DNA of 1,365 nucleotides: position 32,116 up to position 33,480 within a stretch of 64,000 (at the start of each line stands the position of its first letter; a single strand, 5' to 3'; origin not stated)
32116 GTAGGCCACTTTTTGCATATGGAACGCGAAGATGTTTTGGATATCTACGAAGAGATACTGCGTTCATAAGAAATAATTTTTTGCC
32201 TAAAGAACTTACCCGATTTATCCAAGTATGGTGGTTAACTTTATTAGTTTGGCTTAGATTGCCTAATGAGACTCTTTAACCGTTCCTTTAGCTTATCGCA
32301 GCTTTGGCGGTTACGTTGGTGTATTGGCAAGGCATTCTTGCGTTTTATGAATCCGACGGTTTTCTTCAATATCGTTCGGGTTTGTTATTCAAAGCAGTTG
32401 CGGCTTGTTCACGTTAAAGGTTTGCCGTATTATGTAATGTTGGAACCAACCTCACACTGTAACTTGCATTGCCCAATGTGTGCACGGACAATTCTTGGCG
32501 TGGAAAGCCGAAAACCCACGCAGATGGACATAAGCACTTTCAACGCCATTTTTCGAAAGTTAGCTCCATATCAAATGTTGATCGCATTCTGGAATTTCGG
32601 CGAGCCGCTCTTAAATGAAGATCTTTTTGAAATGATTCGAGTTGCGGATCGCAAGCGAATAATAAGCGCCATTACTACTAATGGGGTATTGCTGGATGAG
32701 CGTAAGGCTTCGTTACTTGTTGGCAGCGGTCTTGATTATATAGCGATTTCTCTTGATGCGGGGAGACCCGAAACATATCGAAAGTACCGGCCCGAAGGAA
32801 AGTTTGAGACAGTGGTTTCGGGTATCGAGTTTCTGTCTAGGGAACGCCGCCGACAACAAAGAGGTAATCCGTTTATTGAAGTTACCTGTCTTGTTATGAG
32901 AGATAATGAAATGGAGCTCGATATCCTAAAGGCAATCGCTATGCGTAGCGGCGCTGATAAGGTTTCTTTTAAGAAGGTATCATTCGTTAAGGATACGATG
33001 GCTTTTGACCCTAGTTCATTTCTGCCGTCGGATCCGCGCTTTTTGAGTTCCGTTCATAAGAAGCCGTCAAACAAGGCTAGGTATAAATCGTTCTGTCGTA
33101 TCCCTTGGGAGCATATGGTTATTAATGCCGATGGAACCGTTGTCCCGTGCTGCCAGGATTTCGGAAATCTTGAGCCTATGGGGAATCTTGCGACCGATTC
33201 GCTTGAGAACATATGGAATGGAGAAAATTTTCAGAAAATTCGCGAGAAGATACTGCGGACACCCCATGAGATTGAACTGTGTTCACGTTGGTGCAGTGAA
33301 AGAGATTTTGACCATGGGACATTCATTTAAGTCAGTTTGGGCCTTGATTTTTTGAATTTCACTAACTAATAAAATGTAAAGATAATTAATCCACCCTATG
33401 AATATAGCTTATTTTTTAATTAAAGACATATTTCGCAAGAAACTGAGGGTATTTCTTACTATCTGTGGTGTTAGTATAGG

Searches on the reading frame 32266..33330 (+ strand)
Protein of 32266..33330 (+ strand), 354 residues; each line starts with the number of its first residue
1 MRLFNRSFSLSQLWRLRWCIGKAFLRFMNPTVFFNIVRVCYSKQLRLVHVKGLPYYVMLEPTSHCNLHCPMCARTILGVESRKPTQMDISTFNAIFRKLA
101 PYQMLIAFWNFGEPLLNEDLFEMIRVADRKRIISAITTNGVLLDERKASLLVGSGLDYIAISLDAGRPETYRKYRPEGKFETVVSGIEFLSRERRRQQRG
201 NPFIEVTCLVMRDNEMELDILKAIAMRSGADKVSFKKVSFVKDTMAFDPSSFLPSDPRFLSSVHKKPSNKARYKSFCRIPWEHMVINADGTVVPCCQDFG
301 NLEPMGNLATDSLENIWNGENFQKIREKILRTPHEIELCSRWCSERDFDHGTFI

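Call 43: search_protein_families(library=pfam, proteins=[window:32266-33330:+], max_evalue=0.0001)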
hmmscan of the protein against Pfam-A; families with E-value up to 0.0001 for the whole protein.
window:32266-33330:+ (354 aa): 2 families
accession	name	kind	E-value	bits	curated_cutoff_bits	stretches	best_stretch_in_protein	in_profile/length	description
PF04055.27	Radical_SAM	-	9.3e-18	65.4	29.5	1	60-193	2-139/166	Radical SAM superfamily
PF13186.11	SPASM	-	4.5e-17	62.5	21.5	1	277-340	1-64/67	Iron-sulfur cluster-binding domain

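Call 52: search_protein_families(library=ncbifam, proteins=[window:32266-33330:+], max_evalue=1e-10)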
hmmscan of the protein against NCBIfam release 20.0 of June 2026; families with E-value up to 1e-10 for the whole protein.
window:32266-33330:+ (354 aa): 23 families
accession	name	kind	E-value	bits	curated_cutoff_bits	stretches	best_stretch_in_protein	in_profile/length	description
TIGR04317.1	W_rSAM_matur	equivalog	4.7e-35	121.3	380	1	56-329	5-302/349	tungsten cofactor oxidoreductase radical SAM maturase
TIGR04311.1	rSAM_Geo_metal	subfamily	9e-30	104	400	1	54-239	2-188/423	radical SAM/SPASM family putative metalloenzyme maturase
TIGR04250.1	SCM_rSAM_ScmE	equivalog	2.4e-22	79.4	400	1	57-193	5-140/358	SynChlorMet cassette radical SAM/SPASM protein ScmE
TIGR04321.1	spiroSPASM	subfamily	2.2e-19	69.5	250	1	50-193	226-379/510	spiro-SPASM protein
TIGR04055.1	rSAM_NirJ2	equivalog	5.3e-19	68.9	500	1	61-231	6-167/326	putative heme d1 biosynthesis radical SAM protein NirJ2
TIGR02109.1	PQQ_syn_pqqE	equivalog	6.8e-19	68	381.35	1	52-242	4-186/358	pyrroloquinoline quinone biosynthesis protein PqqE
NF050035.1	rSAM_WgK_link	exception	8.6e-19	67.7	650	1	53-192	7-145/367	radical SAM/SPASM peptide maturase WgkB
NF033640.1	N_Twi_rSAM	subfamily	9.6e-17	61.1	170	1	274-341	2-68/398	twitch domain-containing radical SAM protein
TIGR04054.1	rSAM_NirJ1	equivalog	2.1e-16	59.5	650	1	51-189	32-168/387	putative heme d1 biosynthesis radical SAM protein NirJ1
TIGR04133.1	rSAM_w_lipo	hypoth_equivalog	2.4e-16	59.6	425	1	56-232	25-196/350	TIGR04133 family radical SAM/SPASM protein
TIGR04545.1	rSAM_ahbD_hemeb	equivalog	2.5e-16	60.1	500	1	59-230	4-167/339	heme b synthase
TIGR04347.1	pseudo_SAM_Halo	equivalog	2.5e-16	60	525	1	57-189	40-170/390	TIGR04347 family pseudo-SAM/SPASM protein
NF001199.0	PRK00164.2-1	equivalog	5.5e-16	58.6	231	1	62-188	19-143/308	GTP 3',8-cyclase MoaA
TIGR02668.1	moaA_archaeal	equivalog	9.7e-16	57.6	325.25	1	62-188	17-141/303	GTP 3',8-cyclase MoaA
TIGR04546.1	rSAM_ahbC_deAc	equivalog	1.4e-15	57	650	1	57-190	41-172/390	12,18-didecarboxysiroheme deacetylase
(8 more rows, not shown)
